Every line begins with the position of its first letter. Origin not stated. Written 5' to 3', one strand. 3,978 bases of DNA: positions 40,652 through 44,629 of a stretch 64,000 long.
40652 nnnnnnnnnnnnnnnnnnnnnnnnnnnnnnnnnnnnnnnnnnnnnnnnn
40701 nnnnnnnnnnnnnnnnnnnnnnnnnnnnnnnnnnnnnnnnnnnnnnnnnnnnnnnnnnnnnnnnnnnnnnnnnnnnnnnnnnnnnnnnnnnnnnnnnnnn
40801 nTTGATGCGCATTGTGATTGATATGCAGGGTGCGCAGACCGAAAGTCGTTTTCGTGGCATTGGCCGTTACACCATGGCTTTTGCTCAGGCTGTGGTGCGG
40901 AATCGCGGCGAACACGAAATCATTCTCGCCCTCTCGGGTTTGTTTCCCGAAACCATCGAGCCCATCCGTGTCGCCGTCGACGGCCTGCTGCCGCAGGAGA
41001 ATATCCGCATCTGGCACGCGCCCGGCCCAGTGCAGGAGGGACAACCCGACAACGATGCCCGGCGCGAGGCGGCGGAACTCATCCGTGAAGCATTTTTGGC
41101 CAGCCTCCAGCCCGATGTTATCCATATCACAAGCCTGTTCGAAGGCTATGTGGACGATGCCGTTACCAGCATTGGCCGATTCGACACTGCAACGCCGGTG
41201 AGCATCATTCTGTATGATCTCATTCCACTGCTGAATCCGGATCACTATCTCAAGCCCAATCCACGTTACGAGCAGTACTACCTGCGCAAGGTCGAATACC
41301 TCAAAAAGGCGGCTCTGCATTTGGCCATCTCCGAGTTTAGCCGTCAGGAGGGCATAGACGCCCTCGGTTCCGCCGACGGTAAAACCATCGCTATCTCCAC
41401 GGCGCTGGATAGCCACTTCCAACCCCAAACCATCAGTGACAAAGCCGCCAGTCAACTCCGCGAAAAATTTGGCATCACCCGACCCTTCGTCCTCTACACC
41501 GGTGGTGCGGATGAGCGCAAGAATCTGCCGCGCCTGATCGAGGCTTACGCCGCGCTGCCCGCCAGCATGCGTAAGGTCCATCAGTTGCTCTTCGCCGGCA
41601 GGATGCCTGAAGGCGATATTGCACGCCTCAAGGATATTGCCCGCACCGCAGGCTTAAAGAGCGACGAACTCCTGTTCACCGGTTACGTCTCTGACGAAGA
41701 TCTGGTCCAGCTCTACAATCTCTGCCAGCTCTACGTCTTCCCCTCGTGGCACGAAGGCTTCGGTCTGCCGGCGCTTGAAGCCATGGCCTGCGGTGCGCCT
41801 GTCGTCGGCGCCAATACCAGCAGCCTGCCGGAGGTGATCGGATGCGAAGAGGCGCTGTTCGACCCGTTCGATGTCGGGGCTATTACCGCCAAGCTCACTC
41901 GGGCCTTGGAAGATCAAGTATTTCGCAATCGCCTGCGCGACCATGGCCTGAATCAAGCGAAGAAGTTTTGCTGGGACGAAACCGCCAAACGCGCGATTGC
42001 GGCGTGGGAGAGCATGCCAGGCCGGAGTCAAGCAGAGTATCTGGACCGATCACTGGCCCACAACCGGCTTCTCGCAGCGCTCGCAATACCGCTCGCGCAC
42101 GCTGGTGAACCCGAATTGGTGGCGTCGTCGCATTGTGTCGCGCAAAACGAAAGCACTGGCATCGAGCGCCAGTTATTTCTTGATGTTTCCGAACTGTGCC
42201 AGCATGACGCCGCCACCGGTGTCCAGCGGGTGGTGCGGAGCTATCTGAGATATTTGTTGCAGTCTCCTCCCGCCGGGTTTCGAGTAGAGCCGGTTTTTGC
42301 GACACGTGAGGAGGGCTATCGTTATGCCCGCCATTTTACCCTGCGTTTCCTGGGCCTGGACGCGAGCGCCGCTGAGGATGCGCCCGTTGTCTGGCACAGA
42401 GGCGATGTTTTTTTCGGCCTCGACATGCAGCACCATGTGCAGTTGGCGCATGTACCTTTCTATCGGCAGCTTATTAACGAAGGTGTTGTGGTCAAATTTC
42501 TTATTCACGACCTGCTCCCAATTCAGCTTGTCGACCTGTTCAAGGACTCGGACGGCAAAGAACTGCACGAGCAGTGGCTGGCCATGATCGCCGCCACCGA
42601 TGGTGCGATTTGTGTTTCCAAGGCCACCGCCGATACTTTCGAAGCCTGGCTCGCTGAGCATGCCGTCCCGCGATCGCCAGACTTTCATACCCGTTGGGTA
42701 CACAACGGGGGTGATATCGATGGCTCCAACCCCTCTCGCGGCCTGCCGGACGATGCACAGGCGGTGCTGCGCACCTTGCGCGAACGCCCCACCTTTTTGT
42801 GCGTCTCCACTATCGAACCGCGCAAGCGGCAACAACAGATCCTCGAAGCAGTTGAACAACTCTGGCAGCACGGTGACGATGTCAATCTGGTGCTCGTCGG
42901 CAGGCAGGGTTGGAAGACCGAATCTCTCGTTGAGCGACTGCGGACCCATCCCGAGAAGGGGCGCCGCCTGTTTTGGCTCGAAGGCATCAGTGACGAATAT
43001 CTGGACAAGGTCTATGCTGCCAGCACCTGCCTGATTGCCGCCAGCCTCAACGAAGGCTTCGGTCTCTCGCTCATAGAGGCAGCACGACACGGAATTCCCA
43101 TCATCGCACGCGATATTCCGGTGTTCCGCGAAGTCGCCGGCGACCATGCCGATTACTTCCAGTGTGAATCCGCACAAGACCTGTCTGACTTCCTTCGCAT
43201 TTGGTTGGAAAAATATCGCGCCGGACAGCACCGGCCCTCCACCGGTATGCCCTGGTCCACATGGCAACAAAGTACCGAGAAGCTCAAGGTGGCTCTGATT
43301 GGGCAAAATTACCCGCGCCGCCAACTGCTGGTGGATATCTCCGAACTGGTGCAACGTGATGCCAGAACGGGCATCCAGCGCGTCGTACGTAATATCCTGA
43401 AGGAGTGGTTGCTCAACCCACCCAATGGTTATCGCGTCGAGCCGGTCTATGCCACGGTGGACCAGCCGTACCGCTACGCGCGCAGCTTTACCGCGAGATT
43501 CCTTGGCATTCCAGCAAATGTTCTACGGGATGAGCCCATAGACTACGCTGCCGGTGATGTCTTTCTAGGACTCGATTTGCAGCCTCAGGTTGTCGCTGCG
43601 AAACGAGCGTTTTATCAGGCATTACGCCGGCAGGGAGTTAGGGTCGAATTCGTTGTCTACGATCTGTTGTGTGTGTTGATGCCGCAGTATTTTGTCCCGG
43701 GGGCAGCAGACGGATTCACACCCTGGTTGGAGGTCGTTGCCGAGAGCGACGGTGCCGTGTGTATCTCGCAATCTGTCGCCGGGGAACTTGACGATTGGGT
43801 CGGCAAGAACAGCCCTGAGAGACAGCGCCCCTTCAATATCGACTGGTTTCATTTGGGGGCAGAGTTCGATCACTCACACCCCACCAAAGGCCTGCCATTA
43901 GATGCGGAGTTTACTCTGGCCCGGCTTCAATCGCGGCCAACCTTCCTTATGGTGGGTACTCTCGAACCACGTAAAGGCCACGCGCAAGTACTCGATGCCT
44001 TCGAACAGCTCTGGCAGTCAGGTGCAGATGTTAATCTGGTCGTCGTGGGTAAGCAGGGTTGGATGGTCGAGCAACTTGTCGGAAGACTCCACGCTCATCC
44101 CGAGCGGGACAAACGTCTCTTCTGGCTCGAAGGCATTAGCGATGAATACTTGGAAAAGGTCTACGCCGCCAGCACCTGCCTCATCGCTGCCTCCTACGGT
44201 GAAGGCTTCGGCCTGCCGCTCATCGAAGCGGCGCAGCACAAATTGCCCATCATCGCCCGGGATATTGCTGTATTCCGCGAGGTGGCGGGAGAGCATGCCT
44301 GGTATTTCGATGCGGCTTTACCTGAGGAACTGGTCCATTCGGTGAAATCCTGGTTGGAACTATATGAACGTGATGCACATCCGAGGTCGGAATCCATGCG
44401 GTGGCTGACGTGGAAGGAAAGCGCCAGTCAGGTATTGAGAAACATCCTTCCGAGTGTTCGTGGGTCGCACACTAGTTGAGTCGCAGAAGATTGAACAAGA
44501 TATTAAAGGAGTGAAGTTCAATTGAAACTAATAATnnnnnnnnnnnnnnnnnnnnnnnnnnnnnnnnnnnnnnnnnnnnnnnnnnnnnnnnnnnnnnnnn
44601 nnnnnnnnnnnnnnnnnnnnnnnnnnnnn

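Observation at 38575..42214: A 1.82-kb tandem duplication created a chimeric gene: GT4 domain plus the methyltransferase's anchor tail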

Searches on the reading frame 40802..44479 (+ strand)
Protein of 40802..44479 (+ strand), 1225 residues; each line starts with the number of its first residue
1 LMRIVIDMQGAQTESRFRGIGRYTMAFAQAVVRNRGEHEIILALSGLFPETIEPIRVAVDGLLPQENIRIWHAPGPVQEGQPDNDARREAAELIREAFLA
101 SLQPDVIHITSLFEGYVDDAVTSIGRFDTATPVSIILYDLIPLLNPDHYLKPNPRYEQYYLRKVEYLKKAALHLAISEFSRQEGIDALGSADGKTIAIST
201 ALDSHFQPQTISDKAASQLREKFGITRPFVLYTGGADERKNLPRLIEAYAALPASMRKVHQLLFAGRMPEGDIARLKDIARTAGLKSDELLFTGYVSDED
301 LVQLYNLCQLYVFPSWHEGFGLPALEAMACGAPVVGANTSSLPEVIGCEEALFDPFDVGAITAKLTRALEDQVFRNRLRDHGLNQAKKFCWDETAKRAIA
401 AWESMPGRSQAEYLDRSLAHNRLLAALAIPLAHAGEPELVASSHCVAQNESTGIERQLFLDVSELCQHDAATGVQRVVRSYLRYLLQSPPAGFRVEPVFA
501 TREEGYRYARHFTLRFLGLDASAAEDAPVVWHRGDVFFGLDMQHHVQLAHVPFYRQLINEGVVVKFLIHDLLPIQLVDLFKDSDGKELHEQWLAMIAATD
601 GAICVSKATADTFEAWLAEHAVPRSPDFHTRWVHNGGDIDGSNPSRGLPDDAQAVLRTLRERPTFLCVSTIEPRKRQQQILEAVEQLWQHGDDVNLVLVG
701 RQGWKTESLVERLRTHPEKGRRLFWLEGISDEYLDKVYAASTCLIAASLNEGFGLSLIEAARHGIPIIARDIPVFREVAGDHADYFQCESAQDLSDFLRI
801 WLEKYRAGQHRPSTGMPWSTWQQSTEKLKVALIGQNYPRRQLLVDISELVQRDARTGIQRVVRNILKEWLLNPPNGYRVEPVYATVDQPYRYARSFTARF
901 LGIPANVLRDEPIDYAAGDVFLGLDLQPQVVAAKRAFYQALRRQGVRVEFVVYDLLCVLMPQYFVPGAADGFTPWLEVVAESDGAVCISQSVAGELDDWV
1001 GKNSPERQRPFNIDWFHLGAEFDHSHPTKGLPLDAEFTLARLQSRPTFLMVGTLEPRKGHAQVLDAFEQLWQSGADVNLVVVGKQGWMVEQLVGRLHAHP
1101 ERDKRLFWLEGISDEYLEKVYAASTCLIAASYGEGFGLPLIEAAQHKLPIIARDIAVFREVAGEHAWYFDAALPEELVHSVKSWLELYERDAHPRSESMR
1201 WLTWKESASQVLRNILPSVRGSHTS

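Call 8: search_protein_families(library=pfam, proteins=[window:40802-44479:+], max_evalue=0.01)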
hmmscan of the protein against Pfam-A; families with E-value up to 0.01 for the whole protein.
window:40802-44479:+ (1225 aa): 5 families
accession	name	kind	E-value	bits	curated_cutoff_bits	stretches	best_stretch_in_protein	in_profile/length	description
PF00534.26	Glycos_transf_1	-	1.4e-84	282.3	26.4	3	220-381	6-168/172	Glycosyl transferases group 1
PF13692.12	Glyco_trans_1_4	-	2.6e-65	219.4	27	3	228-371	2-142/142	Glycosyl transferases group 1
PF20706.3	GT4-conflict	-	7.8e-27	94.7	26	3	222-347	193-321/385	Family 4 Glycosyltransferase in conflict systems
PF13439.12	Glyco_transf_4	-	6.5e-08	33.2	28.5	1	18-203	2-167/170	Glycosyltransferase Family 4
PF13524.12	Glyco_trans_1_2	-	4.2e-05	24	25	0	292-386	31-129/144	Glycosyl transferase-like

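Call 25: search_protein_families(library=ncbifam, proteins=[window:40805-44479:+], max_evalue=0.00001)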
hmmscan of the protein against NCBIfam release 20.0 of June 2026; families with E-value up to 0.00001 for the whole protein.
window:40805-44479:+ (1224 aa): 31 families (the best 25 are shown)
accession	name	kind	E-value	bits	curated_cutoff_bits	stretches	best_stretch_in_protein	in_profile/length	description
TIGR04047.1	MSMEG_0565_glyc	hypoth_equivalog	1.3e-65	221.9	259.85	3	210-401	176-371/373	MSMEG_0565 family glycosyltransferase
NF041876.1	EPS_EpsE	equivalog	6.6e-32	111.2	400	3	242-385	230-376/389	exopolysaccharide biosynthesis GT4 family glycosyltransferase EpsE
TIGR03449.1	mycothiol_MshA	equivalog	1.6e-31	109.7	462.5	1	213-402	207-401/406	D-inositol-3-phosphate glycosyltransferase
NF038295.1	EPS_HpsP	equivalog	3.2e-31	108.7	550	2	213-403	192-386/388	hormogonium polysaccharide biosynthesis glycosyltransferase HpsP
TIGR03999.1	thiol_BshA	equivalog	2.3e-30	105.8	273.7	2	215-395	186-364/375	N-acetyl-alpha-D-glucosaminyl L-malate synthase BshA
TIGR04157.1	glyco_rSAM_CFB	subfamily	6.6e-30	104.4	400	2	209-345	208-339/406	TIGR04157 family glycosyltransferase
TIGR02149.1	glgA_Coryne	subfamily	1.7e-28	99.8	302.4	1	168-402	144-388/391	glycogen synthase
NF047684.1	TeichurnBiosyTuaC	equivalog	3.1e-26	92.2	550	2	166-381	162-365/391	teichuronic acid biosynthesis protein TuaC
TIGR03088.1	stp2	hypoth_equivalog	3.4e-26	92.2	409.05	2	204-396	173-365/374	TIGR03088 family PEP-CTERM/XrtA system glycosyltransferase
TIGR02095.1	glgA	subfamily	7.9e-23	80.9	328.45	2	1032-1209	282-469/477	glycogen/starch synthase, ADP-glucose type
NF038255.1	exopoly_VpsD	equivalog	5.2e-22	78.2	300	2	238-339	215-315/381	VpsD family glycosyltransferase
NF053513.1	Gtran_IagA_BgsA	equivalog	2.3e-21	76.2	460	1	196-372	131-301/333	LTA glycolipid anchor biosynthesis glycosyltransferase, IagA/BgsA family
NF038229.1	Glyco4_Geo_Pelo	equivalog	1.9e-20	73.2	400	2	659-778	159-276/338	GPMC system family 4 glycosyltransferase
NF053787.1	GlcN_PG_synth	equivalog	7.6e-19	67.8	480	1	205-400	178-355/361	N-acetylglucosaminyl phosphatidylglycerol synthase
TIGR02472.1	sucr_P_syn_N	equivalog_domain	9.1e-19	67.6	576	1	223-396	245-433/439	sucrose-phosphate synthase, putative, glycosyltransferase domain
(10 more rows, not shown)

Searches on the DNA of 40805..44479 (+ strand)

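Call 78: search_dna_similar(query=window:40805-44479:+, collection=ecoli_genomes, mode=distant, max_rows=8)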
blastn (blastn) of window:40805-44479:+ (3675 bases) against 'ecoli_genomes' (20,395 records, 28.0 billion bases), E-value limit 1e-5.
Records with a match: 589; places in all: 590; records where one place covers at least 80% of the query: 0.
Genomes with a match: 589 of 5426; with a place that covers at least 80% of the query: 0. Places per genome that has any: lowest 1, median 1, highest 2. On chromosomes: 588 places; on plasmids: 2.
Best place of each record, by identity: 60-80% 589.
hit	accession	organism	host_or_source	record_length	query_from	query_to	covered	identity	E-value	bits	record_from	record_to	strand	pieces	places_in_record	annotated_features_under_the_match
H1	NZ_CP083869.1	Escherichia coli strain NDM6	Homo sapiens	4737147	889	3504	15%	68.7%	7e-16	192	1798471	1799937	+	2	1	wbdA: polymannosyl GlcNAc-diphospho-ditrans,octacis-undecaprenol ...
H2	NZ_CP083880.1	Escherichia coli strain NDM3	Homo sapiens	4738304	889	3504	15%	68.7%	7e-16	192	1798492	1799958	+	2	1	wbdA: polymannosyl GlcNAc-diphospho-ditrans,octacis-undecaprenol ...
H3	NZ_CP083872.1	Escherichia coli strain NDM5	Homo sapiens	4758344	889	3504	15%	68.7%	7e-16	192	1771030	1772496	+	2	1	wbdA: polymannosyl GlcNAc-diphospho-ditrans,octacis-undecaprenol ...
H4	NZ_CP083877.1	Escherichia coli strain NDM4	Homo sapiens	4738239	889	3504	15%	68.7%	7e-16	192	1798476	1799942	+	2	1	wbdA: polymannosyl GlcNAc-diphospho-ditrans,octacis-undecaprenol ...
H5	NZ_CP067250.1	Escherichia coli strain ESBL_DR28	imported food: chilli pepper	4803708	889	3504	15%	68.7%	7e-16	192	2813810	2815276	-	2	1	wbdA: polymannosyl GlcNAc-diphospho-ditrans,octacis-undecaprenol ...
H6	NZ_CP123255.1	Escherichia coli strain YZMc17-1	chicken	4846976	889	3504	15%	68.7%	7e-16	192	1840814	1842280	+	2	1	wbdA: polymannosyl GlcNAc-diphospho-ditrans,octacis-undecaprenol ...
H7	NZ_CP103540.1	Escherichia coli strain 5264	Homo sapiens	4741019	889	3504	15%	68.7%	7e-16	192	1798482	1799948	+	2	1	wbdA: polymannosyl GlcNAc-diphospho-ditrans,octacis-undecaprenol ...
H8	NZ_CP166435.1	Escherichia coli strain 2024CK-00616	Homo sapiens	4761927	889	3504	15%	68.7%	7e-16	192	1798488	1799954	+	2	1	wbdA: polymannosyl GlcNAc-diphospho-ditrans,octacis-undecaprenol ...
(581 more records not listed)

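Call 79: get_annotated_region(hit=H1, flank=8000)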
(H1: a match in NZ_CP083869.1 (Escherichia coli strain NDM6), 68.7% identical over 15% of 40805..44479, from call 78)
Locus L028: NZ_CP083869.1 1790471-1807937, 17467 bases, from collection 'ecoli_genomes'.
description: Escherichia coli strain NDM6 chromosome, complete genome
organism: Escherichia coli strain NDM6 (NCBI taxid 562)
replicon: chromosome; assembly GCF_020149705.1
host: Homo sapiens; source: urine; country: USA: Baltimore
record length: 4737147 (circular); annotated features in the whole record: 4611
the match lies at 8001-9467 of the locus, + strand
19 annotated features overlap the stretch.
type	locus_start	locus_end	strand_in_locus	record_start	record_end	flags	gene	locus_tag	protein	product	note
CDS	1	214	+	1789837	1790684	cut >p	-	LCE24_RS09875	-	acyltransferase family protein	frameshifted; incomplete; partial in the middle of a contig; missing C-terminus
CDS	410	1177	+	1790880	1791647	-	-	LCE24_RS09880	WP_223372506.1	SGNH hydrolase domain-containing protein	-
CDS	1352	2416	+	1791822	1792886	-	rfbB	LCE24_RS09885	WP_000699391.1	dTDP-glucose 4,6-dehydratase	-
CDS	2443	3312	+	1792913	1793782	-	rfbA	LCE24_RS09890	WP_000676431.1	glucose-1-phosphate thymidylyltransferase RfbA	-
CDS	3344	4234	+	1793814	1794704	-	rfbD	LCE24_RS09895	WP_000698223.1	dTDP-4-dehydrorhamnose reductase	-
CDS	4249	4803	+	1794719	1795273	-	rfbC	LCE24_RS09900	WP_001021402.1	dTDP-4-dehydrorhamnose 3,5-epimerase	-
CDS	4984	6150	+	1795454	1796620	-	ugd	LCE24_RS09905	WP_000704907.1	UDP-glucose 6-dehydrogenase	-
CDS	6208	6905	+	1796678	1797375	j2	-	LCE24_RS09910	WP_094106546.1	IS1 family transposase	programmed frameshift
CDS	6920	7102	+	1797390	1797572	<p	-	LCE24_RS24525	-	hypothetical protein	incomplete; partial in the middle of a contig; missing N-terminus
CDS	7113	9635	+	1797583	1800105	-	wbdA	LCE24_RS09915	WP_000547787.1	polymannosyl GlcNAc-diphospho-ditrans,octacis-undecaprenol 2,3-alpha-mannosylpolymerase WbdA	-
CDS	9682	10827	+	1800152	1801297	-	-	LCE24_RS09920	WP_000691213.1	glycosyltransferase family 4 protein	-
CDS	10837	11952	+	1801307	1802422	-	wbdC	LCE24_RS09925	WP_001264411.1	N-acetyl-alpha-D-glucosaminyl-diphospho-ditrans,octacis-undecaprenol 3-alpha-mannosyltransferase WbdC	-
CDS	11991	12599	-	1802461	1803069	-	hisIE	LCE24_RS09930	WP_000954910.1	bifunctional phosphoribosyl-AMP cyclohydrolase/phosphoribosyl-ATP diphosphatase HisIE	-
CDS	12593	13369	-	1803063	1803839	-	hisF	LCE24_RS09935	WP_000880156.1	imidazole glycerol phosphate synthase subunit HisF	-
CDS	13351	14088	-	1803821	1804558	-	hisA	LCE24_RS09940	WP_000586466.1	1-(5-phosphoribosyl)-5-[(5-phosphoribosylamino)methylideneamino]imidazole-4-carboxamide isomerase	-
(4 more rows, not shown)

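Call 81: search_dna_similar(query=L028:6920-7400:+, collection=ecoli_genomes, mode=near, max_rows=12, rows=spread)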
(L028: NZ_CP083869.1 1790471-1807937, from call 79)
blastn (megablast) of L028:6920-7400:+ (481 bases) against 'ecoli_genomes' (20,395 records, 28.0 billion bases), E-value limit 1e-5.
Records with a match: 266; places in all: 266; records where one place covers at least 80% of the query: 263.
Genomes with a match: 266 of 5426; with a place that covers at least 80% of the query: 263. Places per genome that has any: lowest 1, median 1, highest 1. On chromosomes: 265 places; on plasmids: 1.
Best place of each record, by identity: >=99% 230; 95-99% 3; 90-95% 33.
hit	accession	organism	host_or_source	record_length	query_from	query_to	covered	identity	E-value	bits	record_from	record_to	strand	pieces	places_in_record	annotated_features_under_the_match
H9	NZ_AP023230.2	Escherichia coli strain YJ4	Homo sapiens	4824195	1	481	100%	100.0%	0e+0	889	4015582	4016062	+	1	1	wbdA: polymannosyl GlcNAc-diphospho-ditrans,octacis-undecaprenol ... | hypothetical protein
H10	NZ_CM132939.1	Escherichia coli strain 167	Homo sapiens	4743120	1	481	100%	100.0%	0e+0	889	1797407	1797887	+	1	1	wbdA: polymannosyl GlcNAc-diphospho-ditrans,octacis-undecaprenol ... | hypothetical protein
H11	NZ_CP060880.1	Escherichia coli strain EC26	Homo sapiens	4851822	2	481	100%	100.0%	0e+0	887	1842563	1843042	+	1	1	wbdA: polymannosyl GlcNAc-diphospho-ditrans,octacis-undecaprenol ... | class I SAM-dependent methyltransferase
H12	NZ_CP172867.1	Escherichia coli strain 35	Bos taurus taurus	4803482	2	481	100%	100.0%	0e+0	887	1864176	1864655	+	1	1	wbdA: polymannosyl GlcNAc-diphospho-ditrans,octacis-undecaprenol ... | methyltransferase domain-containing protein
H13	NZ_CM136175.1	Escherichia coli strain PRO_A-1374-6M-A_ESBL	Homo sapiens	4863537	2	481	100%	100.0%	0e+0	887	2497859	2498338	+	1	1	wbdA: polymannosyl GlcNAc-diphospho-ditrans,octacis-undecaprenol ... | kinase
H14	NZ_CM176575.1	Escherichia coli strain fS149a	Homo sapiens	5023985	2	481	100%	100.0%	0e+0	887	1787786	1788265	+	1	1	wbdA: polymannosyl GlcNAc-diphospho-ditrans,octacis-undecaprenol ... | kinase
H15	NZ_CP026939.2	Escherichia coli strain CFS3313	Bos taurus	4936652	2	481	100%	99.4%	0e+0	870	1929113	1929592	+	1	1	wbdA: polymannosyl GlcNAc-diphospho-ditrans,octacis-undecaprenol ... | class I SAM-dependent methyltransferase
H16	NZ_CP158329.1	Escherichia coli strain 130119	Homo sapiens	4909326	2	481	100%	99.4%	0e+0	870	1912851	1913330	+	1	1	wbdA: polymannosyl GlcNAc-diphospho-ditrans,octacis-undecaprenol ... | class I SAM-dependent methyltransferase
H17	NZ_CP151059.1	Escherichia coli strain 20KM2300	Dog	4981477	2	481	100%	99.4%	0e+0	870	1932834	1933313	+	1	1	wbdA: polymannosyl GlcNAc-diphospho-ditrans,octacis-undecaprenol ... | bifunctional 2-polyprenyl-6-hydroxyphenol ...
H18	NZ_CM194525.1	Escherichia coli strain 361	Homo sapiens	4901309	2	481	100%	99.4%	0e+0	870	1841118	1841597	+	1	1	wbdA: polymannosyl GlcNAc-diphospho-ditrans,octacis-undecaprenol ... | class I SAM-dependent methyltransferase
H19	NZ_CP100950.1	Escherichia coli strain ET479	Hoplobatrachus rugulosus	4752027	2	481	100%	92.1%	0e+0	676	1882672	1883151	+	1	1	wbdA: polymannosyl GlcNAc-diphospho-ditrans,octacis-undecaprenol ... | bifunctional 2-polyprenyl-6-hydroxyphenol ...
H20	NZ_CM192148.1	Escherichia coli strain Ec-2977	Homo sapiens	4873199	170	481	65%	100.0%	2e-161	577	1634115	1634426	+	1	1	wbdA: polymannosyl GlcNAc-diphospho-ditrans,octacis-undecaprenol ...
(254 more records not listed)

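Call 82: get_annotated_region(hit=H11, flank=3000)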
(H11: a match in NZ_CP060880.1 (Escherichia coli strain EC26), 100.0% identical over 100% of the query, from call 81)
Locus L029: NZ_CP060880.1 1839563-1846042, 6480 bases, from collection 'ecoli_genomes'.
description: Escherichia coli strain EC26 chromosome, complete genome
organism: Escherichia coli strain EC26 (NCBI taxid 562)
replicon: chromosome; assembly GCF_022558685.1
host: Homo sapiens; source: urine; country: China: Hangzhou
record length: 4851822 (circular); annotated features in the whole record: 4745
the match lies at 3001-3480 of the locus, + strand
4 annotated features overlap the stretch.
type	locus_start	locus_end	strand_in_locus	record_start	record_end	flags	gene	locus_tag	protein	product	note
CDS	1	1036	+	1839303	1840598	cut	wzt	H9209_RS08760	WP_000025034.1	O9 family O-antigen export ABC transporter ATP-binding subunit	-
CDS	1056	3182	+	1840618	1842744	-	-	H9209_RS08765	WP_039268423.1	class I SAM-dependent methyltransferase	-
CDS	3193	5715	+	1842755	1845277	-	wbdA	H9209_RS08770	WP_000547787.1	polymannosyl GlcNAc-diphospho-ditrans,octacis-undecaprenol 2,3-alpha-mannosylpolymerase WbdA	-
CDS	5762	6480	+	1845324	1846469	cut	-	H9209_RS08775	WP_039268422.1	glycosyltransferase family 4 protein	-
